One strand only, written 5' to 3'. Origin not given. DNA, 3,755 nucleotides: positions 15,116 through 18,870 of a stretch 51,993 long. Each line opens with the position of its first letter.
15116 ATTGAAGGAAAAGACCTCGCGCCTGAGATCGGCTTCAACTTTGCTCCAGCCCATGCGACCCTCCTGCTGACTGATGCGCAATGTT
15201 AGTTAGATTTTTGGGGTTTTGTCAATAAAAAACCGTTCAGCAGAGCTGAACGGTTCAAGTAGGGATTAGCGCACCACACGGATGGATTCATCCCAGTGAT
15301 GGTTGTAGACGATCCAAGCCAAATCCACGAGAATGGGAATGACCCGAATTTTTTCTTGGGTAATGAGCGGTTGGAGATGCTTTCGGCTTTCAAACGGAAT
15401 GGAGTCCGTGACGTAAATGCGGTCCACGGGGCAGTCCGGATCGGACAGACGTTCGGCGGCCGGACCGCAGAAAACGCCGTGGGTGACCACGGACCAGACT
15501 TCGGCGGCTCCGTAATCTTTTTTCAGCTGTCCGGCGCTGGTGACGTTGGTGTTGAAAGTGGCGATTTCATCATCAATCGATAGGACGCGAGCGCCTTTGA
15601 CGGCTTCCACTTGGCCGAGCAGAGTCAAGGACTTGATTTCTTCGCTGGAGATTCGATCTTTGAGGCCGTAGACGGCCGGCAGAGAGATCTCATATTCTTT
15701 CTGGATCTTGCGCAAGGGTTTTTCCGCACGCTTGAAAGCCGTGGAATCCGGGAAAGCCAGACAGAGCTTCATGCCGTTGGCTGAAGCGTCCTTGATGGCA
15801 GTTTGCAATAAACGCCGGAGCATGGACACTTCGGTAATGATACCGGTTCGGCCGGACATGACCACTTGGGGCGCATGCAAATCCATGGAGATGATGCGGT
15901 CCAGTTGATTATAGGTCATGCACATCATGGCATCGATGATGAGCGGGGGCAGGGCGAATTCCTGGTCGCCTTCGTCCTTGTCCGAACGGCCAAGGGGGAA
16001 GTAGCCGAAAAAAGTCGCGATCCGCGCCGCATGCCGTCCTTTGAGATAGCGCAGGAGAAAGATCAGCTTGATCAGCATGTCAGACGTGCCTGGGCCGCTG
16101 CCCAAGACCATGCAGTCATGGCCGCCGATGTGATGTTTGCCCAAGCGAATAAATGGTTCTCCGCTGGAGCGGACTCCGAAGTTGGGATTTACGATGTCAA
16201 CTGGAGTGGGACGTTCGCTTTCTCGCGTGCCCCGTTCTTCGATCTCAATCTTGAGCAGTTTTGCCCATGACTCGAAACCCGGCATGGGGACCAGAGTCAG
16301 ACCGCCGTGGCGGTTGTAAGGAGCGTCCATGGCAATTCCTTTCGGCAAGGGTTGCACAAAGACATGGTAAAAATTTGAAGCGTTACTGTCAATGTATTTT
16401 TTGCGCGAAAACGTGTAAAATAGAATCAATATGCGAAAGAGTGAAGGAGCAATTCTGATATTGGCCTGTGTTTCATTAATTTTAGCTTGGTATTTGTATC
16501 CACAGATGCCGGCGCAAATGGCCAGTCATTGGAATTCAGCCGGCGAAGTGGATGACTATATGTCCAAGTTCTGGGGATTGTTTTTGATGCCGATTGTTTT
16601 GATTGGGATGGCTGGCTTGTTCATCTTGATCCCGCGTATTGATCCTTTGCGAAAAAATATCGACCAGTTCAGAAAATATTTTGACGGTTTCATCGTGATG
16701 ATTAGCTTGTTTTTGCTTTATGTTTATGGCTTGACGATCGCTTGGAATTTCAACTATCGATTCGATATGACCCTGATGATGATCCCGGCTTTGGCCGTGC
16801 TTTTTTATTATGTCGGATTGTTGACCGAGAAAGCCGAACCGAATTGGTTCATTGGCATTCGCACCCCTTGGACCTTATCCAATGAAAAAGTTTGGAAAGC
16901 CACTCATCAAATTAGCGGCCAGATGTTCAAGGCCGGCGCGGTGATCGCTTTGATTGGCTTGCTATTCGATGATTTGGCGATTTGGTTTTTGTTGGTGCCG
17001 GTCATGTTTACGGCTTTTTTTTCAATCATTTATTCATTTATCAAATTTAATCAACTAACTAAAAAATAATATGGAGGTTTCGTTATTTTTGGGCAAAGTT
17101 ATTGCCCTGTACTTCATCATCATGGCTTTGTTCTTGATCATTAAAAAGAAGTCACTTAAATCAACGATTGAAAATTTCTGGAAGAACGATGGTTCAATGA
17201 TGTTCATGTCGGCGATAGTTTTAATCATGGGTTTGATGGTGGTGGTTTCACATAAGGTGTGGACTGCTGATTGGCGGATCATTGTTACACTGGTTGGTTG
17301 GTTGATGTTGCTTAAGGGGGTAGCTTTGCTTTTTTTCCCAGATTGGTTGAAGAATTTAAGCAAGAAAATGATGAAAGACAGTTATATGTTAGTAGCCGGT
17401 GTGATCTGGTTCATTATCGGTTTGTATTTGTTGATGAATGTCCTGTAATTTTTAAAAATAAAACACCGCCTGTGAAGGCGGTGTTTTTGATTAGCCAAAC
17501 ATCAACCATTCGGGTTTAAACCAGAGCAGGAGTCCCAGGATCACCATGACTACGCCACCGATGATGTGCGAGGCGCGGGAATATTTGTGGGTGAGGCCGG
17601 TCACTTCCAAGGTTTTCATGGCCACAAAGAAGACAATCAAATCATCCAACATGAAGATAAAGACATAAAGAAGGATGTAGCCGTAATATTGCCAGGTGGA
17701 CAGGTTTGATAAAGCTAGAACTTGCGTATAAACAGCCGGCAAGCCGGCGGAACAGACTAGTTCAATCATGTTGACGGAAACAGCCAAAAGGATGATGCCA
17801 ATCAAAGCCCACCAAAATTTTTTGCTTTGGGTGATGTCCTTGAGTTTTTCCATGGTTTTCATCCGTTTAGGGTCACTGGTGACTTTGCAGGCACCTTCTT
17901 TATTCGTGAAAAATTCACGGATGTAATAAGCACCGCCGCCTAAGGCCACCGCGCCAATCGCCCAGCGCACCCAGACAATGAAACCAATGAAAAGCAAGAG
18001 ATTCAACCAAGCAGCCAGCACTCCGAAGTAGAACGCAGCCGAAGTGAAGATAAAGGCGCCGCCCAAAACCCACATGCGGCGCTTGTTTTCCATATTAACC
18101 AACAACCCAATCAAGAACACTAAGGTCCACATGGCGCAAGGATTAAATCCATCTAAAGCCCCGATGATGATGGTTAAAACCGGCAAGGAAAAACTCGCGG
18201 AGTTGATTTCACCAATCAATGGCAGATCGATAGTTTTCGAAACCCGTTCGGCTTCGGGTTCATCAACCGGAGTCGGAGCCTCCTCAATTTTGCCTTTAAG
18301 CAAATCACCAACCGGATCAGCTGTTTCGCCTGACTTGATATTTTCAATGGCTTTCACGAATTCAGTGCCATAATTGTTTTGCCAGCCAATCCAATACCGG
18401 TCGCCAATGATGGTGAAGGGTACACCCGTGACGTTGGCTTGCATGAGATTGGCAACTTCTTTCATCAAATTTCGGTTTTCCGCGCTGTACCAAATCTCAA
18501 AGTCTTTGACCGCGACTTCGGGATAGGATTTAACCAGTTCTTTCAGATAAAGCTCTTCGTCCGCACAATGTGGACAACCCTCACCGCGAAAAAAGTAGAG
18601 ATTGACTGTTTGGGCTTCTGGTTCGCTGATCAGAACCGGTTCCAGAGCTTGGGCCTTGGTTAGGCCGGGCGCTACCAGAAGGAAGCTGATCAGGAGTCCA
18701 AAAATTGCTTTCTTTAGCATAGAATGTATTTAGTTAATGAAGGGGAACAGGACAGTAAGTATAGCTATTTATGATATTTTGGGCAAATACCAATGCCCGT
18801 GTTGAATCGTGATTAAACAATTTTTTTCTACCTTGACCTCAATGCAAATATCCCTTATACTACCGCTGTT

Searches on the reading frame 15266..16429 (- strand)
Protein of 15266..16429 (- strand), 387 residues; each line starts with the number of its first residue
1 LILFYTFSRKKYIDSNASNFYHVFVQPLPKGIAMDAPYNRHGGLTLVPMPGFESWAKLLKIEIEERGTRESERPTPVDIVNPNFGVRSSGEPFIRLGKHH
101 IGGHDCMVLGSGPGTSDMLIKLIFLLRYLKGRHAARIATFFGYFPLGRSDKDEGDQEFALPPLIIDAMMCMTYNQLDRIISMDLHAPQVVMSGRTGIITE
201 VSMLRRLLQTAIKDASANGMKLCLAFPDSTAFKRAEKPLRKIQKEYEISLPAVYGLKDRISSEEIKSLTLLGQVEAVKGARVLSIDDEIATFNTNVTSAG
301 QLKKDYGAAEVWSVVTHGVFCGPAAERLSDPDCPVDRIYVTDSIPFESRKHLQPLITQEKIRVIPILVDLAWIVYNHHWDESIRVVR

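Call 53: search_protein_families(library=pfam, proteins=[window:15266-16429:-], max_evalue=0.001)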
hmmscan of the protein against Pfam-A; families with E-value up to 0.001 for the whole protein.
window:15266-16429:- (387 aa): 1 family
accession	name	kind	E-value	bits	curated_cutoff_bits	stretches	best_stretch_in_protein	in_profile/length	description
PF14572.12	Pribosyl_synth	-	6.7e-09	36.4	27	1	266-383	73-179/184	Phosphoribosyl synthetase-associated domain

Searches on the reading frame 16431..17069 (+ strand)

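Call 70: search_protein_families(library=pfam, proteins=[window:16431-17069:+], max_evalue=0.0001)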
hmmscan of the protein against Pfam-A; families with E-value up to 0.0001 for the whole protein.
window:16431-17069:+ (212 aa): 2 families
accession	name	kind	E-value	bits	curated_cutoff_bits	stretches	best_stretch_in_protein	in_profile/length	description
PF07853.16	DUF1648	-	7.1e-19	67.6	28.7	1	10-57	1-48/49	Domain of unknown function (DUF1648)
PF13630.11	SdpI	-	2.1e-18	66.7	28.2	1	134-202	1-71/71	SdpI/YfhL protein family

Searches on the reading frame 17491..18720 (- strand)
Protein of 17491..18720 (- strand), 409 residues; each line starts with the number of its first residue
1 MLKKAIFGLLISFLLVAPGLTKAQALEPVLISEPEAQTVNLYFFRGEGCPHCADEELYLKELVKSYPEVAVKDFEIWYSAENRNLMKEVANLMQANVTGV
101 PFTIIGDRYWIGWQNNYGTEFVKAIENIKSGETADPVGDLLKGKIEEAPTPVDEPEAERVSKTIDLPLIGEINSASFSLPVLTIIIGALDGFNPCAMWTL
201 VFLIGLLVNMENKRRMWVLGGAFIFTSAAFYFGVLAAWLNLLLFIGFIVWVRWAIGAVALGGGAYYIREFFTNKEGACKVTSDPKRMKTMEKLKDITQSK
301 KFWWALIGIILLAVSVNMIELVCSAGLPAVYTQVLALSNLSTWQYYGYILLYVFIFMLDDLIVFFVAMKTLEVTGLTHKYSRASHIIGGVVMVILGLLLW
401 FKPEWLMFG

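Call 53: search_protein_families(library=pfam, proteins=[window:17491-18720:-], max_evalue=0.001)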
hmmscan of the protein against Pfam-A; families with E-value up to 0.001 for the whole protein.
window:17491-18720:- (409 aa): 1 family
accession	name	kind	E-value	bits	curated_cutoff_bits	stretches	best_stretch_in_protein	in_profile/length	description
PF08534.16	Redoxin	-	0.00033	20.9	26.6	1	23-122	15-107/148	Redoxin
